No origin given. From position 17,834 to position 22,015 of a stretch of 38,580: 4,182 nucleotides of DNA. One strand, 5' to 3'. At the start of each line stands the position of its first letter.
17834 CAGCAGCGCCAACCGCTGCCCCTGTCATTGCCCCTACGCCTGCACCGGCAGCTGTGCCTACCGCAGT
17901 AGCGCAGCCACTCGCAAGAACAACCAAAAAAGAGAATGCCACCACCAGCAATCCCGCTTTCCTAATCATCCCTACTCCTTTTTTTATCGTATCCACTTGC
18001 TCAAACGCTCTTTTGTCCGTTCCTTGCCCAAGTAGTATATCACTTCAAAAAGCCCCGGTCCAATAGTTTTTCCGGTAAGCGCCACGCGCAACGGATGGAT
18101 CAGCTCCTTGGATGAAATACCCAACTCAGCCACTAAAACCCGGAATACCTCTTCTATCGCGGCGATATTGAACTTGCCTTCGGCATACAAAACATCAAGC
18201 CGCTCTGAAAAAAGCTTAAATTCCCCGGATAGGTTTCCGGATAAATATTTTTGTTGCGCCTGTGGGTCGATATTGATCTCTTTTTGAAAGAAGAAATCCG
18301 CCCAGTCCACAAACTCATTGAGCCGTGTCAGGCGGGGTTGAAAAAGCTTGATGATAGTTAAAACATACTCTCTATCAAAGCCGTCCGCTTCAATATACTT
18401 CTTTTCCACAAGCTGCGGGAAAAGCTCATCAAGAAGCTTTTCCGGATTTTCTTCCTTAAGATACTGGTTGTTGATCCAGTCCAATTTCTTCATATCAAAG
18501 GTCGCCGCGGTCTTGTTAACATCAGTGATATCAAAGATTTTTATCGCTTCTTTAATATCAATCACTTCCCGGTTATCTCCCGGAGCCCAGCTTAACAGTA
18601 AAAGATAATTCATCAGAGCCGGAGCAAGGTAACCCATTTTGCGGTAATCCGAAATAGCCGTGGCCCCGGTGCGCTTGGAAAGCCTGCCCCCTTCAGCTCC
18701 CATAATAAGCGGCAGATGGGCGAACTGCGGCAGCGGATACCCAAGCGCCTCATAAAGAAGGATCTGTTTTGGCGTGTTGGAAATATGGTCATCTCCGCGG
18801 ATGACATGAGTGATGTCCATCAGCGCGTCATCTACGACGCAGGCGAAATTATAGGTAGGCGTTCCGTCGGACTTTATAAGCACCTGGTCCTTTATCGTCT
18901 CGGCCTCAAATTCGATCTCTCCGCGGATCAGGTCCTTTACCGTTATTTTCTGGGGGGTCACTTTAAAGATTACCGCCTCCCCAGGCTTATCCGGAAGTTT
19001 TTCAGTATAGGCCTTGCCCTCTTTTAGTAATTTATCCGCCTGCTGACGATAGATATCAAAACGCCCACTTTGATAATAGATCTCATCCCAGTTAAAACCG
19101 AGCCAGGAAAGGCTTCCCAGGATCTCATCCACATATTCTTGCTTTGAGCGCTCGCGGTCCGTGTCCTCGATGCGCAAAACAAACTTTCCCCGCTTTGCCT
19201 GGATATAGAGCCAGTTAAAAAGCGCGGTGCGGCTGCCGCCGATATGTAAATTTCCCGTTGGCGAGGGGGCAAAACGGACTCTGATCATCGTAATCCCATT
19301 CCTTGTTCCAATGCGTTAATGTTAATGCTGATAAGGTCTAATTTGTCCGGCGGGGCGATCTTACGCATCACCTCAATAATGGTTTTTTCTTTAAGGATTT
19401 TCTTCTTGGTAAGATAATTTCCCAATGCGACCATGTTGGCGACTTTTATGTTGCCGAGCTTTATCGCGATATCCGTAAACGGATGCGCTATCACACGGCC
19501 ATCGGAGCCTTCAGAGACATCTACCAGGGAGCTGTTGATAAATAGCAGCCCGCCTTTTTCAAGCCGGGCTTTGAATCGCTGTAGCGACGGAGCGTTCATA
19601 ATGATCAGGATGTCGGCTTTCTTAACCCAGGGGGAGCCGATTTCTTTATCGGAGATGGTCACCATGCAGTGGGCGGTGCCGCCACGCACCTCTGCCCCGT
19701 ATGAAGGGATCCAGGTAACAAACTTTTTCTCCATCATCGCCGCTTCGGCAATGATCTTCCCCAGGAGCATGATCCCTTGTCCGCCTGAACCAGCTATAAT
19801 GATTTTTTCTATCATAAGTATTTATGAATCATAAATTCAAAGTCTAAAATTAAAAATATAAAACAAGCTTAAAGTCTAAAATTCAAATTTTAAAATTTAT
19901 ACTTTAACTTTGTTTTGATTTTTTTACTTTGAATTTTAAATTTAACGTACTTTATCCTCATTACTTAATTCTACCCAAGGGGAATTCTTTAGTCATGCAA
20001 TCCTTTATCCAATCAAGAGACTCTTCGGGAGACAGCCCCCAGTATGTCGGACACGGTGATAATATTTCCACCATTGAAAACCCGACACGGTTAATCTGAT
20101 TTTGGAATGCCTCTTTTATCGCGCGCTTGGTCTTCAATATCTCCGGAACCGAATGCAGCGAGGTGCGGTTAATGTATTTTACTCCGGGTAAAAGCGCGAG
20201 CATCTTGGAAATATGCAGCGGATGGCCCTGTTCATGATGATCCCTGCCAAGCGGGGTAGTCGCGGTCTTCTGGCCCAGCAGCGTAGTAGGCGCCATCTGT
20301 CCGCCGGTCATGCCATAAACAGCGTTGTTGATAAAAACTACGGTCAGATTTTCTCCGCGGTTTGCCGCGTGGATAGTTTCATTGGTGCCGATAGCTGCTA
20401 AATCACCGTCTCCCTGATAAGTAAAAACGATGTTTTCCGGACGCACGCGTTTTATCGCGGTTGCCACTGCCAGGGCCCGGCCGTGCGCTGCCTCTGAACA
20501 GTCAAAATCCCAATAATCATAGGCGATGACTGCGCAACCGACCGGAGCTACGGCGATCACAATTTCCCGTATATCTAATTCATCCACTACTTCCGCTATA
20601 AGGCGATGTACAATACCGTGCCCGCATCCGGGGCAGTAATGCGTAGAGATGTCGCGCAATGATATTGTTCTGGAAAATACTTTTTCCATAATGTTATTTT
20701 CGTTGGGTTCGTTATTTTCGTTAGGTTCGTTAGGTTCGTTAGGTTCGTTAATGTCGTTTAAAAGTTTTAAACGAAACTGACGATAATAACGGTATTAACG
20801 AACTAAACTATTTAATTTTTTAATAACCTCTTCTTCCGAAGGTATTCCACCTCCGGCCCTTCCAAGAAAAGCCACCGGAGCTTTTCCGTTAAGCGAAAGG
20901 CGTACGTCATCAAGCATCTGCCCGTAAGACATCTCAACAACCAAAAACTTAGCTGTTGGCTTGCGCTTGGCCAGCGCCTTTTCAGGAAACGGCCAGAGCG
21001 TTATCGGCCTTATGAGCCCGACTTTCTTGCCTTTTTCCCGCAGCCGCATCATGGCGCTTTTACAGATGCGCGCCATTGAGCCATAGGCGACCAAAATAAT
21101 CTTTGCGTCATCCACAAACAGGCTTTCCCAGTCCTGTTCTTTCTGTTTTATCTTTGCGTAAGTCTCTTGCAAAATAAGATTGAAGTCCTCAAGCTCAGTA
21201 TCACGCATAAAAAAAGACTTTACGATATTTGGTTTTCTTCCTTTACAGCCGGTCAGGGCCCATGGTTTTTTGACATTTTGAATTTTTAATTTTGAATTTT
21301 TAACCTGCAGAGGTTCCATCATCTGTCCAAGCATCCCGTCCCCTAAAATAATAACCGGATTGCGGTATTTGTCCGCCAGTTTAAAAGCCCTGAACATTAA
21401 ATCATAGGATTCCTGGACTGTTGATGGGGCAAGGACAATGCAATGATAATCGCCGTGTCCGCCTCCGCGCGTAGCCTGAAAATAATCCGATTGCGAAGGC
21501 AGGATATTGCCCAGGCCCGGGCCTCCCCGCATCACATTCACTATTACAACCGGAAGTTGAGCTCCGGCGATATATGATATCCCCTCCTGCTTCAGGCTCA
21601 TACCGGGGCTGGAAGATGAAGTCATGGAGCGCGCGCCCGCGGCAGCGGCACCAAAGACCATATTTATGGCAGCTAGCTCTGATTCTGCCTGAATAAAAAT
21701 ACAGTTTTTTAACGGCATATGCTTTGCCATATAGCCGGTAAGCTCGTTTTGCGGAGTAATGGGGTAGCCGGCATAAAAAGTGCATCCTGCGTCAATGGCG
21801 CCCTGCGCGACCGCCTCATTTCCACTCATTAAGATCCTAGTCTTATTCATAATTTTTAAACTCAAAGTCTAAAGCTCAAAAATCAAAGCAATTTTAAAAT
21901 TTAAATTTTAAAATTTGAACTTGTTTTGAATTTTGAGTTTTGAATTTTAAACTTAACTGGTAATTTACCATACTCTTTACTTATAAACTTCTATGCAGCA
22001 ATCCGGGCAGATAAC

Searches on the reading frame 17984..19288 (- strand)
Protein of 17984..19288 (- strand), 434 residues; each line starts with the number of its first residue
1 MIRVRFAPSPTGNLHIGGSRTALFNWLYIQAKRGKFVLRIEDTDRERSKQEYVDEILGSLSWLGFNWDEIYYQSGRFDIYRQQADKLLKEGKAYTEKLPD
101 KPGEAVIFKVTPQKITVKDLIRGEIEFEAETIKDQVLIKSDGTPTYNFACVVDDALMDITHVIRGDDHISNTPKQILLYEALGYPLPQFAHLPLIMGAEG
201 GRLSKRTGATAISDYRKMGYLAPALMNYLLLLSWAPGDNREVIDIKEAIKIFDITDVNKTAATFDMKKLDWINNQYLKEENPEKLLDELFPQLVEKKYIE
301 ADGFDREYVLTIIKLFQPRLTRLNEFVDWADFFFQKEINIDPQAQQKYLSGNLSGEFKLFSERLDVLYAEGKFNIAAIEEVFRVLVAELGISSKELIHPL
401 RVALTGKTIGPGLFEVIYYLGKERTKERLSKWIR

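Call 61: search_protein_families(library=pfam, proteins=[window:17984-19288:-], max_evalue=0.001)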
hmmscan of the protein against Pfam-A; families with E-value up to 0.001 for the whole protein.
window:17984-19288:- (434 aa): 2 families
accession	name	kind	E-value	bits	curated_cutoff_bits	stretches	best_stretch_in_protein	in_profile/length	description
PF00749.27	tRNA-synt_1c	-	2.8e-90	302.9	23.4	2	109-271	149-314/314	tRNA synthetases class I (E and Q), catalytic domain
PF19269.4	Anticodon_2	-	8.8e-30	104.4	23.6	1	296-433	9-141/141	Anticodon binding domain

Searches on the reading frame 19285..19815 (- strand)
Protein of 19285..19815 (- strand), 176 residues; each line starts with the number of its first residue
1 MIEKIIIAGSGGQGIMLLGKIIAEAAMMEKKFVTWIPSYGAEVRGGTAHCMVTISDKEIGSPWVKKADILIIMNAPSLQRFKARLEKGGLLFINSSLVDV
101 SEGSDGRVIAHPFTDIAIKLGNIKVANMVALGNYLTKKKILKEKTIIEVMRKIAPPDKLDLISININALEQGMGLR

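Call 61: search_protein_families(library=pfam, proteins=[window:19285-19815:-], max_evalue=0.001)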
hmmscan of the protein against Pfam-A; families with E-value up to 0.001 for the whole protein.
window:19285-19815:- (176 aa): 1 family
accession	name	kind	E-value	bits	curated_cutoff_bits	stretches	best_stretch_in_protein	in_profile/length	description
PF01558.24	POR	-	2.4e-34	119.4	27.4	1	11-173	1-172/173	Pyruvate ferredoxin/flavodoxin oxidoreductase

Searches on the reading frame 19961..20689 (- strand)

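Call 61: search_protein_families(library=pfam, proteins=[window:19961-20689:-], max_evalue=0.001)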
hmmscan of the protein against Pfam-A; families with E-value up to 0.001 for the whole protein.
window:19961-20689:- (242 aa): 1 family
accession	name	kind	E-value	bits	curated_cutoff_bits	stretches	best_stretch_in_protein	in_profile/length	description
PF02775.26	TPP_enzyme_C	-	1.8e-19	70.4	21.9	1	66-208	27-150/151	Thiamine pyrophosphate enzyme, C-terminal TPP binding domain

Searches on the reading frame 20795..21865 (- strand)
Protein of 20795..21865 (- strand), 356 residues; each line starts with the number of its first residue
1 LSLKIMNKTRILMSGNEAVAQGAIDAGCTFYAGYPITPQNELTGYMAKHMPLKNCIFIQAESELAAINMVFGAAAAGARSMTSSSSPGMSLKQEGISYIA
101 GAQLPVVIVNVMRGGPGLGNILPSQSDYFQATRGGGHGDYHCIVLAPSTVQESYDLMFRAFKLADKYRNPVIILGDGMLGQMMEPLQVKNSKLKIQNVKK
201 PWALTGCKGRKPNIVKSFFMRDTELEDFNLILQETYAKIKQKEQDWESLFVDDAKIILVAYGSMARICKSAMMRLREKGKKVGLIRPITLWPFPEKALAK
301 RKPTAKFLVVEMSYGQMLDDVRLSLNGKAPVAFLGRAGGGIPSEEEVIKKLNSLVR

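Call 61: search_protein_families(library=pfam, proteins=[window:20795-21865:-], max_evalue=0.001)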
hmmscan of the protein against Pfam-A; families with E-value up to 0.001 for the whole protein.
window:20795-21865:- (356 aa): 3 families
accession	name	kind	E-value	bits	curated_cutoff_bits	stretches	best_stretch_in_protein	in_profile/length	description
PF01855.24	POR_N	-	9.5e-53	179.7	27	1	22-202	2-181/231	Pyruvate flavodoxin/ferredoxin oxidoreductase, thiamine diP-bdg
PF17147.9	PFOR_II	-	2.7e-23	82.7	27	1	254-346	1-101/102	Pyruvate:ferredoxin oxidoreductase core domain II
PF02780.25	Transketolase_C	-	2.2e-07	31.3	25.9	1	253-312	9-69/124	Transketolase, C-terminal domain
